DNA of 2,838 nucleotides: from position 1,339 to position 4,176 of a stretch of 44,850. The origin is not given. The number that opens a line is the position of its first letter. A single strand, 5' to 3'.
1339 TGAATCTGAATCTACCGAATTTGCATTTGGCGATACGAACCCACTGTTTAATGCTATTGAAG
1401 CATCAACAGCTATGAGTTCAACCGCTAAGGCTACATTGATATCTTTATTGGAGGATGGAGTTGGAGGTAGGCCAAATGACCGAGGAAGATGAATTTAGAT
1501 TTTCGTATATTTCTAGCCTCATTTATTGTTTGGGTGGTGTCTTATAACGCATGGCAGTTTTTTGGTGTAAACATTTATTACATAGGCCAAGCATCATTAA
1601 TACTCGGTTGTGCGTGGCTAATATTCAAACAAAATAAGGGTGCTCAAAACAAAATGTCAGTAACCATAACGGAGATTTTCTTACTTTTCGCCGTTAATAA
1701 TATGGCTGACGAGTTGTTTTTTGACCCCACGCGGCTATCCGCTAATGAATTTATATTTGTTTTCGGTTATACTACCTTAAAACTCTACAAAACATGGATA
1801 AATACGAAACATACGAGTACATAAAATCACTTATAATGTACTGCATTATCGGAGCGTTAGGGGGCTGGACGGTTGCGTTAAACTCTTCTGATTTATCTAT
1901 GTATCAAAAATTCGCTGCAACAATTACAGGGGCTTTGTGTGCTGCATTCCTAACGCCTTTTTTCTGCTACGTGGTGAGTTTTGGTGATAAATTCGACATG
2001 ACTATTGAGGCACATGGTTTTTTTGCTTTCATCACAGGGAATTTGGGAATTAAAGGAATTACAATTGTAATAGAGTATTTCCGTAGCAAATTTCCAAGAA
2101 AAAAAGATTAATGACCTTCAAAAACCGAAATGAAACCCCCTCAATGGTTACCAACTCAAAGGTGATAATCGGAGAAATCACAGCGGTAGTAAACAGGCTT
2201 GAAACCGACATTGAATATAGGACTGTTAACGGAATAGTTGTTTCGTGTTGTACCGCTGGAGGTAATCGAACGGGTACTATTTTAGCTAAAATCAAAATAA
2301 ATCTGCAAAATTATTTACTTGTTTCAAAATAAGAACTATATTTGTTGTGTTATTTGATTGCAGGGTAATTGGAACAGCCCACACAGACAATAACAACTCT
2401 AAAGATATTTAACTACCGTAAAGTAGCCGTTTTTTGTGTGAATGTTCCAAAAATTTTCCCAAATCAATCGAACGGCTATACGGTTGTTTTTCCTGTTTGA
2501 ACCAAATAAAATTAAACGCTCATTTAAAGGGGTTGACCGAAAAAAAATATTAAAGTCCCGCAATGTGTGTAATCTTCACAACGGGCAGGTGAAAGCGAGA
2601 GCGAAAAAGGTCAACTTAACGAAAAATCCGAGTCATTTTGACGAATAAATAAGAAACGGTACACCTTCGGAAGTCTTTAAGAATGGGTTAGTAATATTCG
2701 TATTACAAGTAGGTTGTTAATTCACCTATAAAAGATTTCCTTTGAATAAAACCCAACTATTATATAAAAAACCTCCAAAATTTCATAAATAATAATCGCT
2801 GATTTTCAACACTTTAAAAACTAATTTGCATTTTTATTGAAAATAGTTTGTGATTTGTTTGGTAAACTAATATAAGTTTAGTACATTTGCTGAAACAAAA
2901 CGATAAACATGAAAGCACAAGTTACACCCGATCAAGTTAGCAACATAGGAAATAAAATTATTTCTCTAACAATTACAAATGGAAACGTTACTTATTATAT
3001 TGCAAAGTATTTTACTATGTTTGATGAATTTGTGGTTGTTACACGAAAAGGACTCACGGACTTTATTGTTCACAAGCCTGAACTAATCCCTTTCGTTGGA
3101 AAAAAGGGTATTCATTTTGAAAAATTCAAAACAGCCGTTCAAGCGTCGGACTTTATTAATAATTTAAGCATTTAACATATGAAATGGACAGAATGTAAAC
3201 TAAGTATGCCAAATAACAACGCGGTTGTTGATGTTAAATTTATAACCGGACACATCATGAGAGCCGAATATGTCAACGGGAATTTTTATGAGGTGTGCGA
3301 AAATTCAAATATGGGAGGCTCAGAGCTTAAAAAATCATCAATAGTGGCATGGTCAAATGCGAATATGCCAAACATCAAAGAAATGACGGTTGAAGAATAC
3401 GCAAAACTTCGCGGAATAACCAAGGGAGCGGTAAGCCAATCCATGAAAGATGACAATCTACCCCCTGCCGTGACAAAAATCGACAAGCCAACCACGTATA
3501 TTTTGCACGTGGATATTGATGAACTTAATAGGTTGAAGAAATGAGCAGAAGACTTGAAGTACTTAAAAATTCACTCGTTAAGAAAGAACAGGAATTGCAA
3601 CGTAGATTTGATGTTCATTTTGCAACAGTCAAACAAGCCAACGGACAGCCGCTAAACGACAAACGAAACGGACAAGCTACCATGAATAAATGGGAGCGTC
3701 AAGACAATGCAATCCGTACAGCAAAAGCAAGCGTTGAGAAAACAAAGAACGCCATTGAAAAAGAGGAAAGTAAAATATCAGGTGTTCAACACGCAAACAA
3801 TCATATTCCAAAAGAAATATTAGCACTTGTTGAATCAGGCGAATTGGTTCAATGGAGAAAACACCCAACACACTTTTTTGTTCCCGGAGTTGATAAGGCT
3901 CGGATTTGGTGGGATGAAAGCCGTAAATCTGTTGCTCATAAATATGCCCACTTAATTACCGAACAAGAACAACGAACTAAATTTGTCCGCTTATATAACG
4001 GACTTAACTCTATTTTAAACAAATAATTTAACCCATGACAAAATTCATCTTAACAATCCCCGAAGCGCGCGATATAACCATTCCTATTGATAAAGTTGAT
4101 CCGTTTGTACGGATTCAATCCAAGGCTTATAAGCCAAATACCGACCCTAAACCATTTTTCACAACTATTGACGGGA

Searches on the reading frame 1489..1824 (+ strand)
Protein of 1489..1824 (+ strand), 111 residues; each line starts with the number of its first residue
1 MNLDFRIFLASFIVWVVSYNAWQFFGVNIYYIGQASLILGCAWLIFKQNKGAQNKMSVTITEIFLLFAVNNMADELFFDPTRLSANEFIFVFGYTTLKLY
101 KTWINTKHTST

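Call 78: search_protein_families(library=phrogs, proteins=[window:1489-1824:+], max_evalue=0.01)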
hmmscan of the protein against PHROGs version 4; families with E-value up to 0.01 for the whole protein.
window:1489-1824:+ (111 aa): 1 family
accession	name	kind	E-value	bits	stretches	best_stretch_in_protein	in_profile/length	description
phrog_6635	-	unknown function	0.0011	20.6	1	21-92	18-83/99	-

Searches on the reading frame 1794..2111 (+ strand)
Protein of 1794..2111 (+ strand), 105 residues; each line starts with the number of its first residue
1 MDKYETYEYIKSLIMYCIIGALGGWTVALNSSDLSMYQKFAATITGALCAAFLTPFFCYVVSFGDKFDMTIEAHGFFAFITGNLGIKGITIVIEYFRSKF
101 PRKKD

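Call 78: search_protein_families(library=phrogs, proteins=[window:1794-2111:+], max_evalue=0.01)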
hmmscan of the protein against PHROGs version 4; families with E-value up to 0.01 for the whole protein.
window:1794-2111:+ (105 aa): 3 families
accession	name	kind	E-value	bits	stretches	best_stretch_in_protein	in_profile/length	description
phrog_13918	-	unknown function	6.2e-06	27.2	1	17-100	13-97/108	-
phrog_2359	-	lysis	0.0012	19.6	1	17-87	15-82/110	holin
phrog_785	-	lysis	0.0053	17.5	1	4-104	9-105/107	holin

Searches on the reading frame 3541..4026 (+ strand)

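Call 78: search_protein_families(library=phrogs, proteins=[window:3541-4026:+], max_evalue=0.01)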
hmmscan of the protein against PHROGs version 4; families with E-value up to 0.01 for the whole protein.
window:3541-4026:+ (161 aa): 2 families
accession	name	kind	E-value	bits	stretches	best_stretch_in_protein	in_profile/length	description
phrog_3778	-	head and packaging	0.005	16.8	1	43-153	8-99/593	head maturation protease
phrog_1113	-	unknown function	0.0053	17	1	58-95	7-44/292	-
